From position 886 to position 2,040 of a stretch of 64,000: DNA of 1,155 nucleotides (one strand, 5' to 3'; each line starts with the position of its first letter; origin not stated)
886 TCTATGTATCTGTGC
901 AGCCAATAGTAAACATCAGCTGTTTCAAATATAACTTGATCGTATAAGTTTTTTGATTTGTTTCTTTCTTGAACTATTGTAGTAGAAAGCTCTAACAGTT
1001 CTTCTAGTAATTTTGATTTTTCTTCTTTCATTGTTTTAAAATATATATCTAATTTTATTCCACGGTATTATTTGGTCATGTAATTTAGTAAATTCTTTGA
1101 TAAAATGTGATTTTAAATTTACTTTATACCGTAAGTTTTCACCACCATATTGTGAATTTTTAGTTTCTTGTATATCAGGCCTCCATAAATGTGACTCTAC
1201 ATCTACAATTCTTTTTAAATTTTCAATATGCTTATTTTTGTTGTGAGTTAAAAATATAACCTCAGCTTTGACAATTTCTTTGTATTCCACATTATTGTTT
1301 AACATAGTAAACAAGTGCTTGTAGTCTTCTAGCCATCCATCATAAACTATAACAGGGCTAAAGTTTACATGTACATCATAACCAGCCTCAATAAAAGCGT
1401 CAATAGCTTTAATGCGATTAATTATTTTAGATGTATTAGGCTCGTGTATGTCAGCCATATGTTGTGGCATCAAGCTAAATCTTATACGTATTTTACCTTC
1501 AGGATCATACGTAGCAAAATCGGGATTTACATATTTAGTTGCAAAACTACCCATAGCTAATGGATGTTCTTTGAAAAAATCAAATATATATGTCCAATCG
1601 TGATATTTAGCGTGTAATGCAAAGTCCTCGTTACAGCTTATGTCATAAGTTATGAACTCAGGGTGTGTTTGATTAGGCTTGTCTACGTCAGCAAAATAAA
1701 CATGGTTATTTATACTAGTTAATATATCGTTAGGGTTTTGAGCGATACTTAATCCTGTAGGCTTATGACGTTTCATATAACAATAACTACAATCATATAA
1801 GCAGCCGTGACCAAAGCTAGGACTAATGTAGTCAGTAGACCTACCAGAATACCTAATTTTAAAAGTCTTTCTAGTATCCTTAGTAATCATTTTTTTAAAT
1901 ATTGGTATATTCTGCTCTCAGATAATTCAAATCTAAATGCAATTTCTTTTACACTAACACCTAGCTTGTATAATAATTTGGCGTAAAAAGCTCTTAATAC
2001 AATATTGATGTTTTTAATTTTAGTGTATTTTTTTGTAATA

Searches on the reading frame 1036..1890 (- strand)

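Call 27: search_protein_families(library=pfam, proteins=[window:1036-1890:-], max_evalue=0.001)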
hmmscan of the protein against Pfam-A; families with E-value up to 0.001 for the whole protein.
window:1036-1890:- (284 aa): 1 family
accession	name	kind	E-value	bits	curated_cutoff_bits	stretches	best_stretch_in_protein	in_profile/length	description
PF20903.3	SPL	-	2.9e-25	89.3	27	1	6-283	64-337/338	Spore photoproduct lyase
